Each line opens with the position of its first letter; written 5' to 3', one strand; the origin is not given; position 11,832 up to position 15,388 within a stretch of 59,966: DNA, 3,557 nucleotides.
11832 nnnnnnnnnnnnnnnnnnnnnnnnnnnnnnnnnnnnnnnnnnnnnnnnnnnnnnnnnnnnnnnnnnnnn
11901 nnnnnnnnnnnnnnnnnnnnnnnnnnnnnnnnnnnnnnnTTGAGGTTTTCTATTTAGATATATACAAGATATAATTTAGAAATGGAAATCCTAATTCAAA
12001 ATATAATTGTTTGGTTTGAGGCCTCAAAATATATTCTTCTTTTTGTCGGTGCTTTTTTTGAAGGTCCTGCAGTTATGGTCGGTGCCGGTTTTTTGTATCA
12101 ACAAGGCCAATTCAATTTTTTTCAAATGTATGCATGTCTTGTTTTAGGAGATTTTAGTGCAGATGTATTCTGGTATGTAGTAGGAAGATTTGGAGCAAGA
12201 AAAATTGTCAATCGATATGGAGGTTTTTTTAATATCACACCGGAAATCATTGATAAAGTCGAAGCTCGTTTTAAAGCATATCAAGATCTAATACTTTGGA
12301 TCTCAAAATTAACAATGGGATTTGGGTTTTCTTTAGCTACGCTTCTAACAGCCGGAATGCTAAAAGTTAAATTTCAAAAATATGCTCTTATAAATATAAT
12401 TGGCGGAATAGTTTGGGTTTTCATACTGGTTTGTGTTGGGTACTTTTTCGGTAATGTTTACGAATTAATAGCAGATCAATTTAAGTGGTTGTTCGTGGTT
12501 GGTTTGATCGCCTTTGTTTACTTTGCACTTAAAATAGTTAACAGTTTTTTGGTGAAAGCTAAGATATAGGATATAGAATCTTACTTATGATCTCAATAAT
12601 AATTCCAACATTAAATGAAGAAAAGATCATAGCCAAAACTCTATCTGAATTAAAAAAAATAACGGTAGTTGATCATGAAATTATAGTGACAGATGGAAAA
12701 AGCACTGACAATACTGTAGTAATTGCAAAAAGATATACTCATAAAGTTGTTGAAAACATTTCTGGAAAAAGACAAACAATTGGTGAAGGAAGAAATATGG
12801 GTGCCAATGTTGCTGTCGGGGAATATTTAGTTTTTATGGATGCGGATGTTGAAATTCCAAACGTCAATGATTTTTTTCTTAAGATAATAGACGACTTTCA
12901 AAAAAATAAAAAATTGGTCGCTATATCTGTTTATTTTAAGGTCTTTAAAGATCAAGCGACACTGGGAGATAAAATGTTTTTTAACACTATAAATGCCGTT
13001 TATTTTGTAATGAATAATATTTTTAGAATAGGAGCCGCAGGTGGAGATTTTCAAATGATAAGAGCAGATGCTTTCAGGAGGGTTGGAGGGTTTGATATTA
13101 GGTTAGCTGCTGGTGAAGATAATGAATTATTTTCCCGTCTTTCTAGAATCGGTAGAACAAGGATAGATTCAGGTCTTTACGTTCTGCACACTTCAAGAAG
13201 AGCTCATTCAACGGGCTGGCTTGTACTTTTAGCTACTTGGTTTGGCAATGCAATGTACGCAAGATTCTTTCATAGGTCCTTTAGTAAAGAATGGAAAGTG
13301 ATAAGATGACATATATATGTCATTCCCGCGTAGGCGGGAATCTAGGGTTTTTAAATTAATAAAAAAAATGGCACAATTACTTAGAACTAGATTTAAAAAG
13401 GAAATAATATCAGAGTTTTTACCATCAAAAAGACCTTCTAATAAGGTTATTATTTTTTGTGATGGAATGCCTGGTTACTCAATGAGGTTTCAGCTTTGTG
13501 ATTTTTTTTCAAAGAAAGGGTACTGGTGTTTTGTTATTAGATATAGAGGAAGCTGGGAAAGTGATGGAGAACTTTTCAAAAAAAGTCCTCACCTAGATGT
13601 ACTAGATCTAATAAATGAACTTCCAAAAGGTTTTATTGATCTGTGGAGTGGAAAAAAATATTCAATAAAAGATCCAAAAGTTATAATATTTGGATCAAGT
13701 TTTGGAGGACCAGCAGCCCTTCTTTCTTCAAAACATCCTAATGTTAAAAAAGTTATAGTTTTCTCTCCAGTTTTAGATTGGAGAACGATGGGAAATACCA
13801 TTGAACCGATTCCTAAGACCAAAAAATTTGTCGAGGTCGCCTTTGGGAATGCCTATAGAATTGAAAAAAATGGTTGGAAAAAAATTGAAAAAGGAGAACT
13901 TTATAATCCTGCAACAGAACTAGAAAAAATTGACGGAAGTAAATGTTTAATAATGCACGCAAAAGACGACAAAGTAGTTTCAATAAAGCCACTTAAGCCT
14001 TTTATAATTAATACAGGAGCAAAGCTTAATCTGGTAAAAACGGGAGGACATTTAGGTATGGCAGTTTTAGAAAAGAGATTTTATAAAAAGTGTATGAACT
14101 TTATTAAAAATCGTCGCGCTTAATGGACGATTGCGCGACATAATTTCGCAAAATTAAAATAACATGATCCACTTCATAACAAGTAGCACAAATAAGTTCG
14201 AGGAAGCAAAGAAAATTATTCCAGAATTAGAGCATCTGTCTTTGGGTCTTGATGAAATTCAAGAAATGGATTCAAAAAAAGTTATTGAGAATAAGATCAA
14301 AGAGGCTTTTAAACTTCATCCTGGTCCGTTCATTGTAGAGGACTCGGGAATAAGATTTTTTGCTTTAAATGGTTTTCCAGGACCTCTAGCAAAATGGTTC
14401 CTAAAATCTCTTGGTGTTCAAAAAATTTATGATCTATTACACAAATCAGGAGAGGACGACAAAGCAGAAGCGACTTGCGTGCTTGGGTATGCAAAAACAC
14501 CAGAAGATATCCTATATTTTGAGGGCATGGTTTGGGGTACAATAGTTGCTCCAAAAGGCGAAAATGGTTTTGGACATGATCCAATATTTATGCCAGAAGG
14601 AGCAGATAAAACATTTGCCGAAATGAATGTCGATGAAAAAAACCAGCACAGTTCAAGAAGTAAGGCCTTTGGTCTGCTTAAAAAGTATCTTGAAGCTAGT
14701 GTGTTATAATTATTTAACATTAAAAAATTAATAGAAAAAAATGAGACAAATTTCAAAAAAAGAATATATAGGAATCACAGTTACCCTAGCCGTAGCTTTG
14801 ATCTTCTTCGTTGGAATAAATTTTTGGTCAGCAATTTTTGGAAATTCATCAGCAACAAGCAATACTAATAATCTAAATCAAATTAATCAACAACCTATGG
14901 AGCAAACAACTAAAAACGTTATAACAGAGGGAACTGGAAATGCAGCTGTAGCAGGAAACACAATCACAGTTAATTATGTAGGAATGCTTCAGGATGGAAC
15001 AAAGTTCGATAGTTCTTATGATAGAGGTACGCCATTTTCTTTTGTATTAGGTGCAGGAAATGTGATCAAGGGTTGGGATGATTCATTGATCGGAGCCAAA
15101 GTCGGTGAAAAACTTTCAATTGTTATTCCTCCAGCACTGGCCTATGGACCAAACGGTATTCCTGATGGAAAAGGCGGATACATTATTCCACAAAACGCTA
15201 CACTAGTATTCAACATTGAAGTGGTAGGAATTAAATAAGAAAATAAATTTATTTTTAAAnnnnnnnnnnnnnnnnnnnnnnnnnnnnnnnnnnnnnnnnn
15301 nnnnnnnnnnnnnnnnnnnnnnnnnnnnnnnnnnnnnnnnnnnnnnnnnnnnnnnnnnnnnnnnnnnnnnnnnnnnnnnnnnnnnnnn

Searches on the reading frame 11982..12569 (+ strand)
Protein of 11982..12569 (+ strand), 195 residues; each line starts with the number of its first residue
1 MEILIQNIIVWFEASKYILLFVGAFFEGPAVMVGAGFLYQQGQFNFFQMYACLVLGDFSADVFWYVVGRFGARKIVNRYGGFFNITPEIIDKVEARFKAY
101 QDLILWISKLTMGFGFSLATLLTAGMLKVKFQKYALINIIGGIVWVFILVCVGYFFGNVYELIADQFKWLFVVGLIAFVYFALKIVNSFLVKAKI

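Call 85: search_protein_families(library=pfam, proteins=[window:11982-12569:+], max_evalue=0.00001)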
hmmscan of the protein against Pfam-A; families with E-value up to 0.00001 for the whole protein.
window:11982-12569:+ (195 aa): 1 family
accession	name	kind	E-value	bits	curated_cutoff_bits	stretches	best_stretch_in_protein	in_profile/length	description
PF09335.16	VTT_dom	-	3.5e-12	47.3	33.9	1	30-154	5-122/123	VTT domain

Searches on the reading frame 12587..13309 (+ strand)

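Call 86: search_protein_families(library=pfam, proteins=[window:12587-13309:+], max_evalue=0.00001)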
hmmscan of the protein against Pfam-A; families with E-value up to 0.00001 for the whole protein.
window:12587-13309:+ (240 aa): 3 families
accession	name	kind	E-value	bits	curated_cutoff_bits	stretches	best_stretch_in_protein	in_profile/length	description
PF00535.33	Glycos_transf_2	-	5.1e-23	82.3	23.3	1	3-163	1-164/168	Glycosyl transferase family 2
PF10111.15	Glyco_tranf_2_2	-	4.1e-13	49.9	27.3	1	3-187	1-201/276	Glycosyltransferase like family 2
PF13641.12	Glyco_tranf_2_3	-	1e-07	32.6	27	1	2-190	3-199/230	Glycosyltransferase like family 2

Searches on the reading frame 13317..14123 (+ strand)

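Call 86: search_protein_families(library=pfam, proteins=[window:13317-14123:+], max_evalue=0.00001)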
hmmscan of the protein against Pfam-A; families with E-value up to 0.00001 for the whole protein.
window:13317-14123:+ (268 aa): 1 family
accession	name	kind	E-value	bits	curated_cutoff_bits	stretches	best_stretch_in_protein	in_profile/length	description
PF12146.15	Hydrolase_4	-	1.6e-09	37.9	27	1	41-168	3-125/239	Serine aminopeptidase, S33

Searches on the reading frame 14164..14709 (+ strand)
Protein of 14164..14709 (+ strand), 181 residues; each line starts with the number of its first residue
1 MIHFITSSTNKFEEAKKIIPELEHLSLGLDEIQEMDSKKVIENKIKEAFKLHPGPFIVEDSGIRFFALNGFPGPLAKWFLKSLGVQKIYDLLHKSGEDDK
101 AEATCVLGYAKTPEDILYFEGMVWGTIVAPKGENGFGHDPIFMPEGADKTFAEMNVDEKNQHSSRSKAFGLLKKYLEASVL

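Call 86: search_protein_families(library=pfam, proteins=[window:14164-14709:+], max_evalue=0.00001)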
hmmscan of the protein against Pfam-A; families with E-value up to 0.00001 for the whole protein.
window:14164-14709:+ (181 aa): 1 family
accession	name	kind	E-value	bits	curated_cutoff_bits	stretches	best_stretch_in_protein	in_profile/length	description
PF01725.21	Ham1p_like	-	1.1e-42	146.4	22.5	1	2-174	1-185/186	Ham1 family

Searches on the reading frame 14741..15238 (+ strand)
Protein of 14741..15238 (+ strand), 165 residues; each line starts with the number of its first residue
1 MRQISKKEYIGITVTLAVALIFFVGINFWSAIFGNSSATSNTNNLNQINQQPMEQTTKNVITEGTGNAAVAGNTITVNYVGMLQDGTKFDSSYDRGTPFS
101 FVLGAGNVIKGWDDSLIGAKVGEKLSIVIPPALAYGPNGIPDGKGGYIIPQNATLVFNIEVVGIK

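Call 86: search_protein_families(library=pfam, proteins=[window:14741-15238:+], max_evalue=0.00001)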
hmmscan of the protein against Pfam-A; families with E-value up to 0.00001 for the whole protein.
window:14741-15238:+ (165 aa): 1 family
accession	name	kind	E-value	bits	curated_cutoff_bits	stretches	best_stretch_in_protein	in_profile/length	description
PF00254.34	FKBP_C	-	1.2e-31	109.3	21.1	1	69-162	5-94/94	FKBP-type peptidyl-prolyl cis-trans isomerase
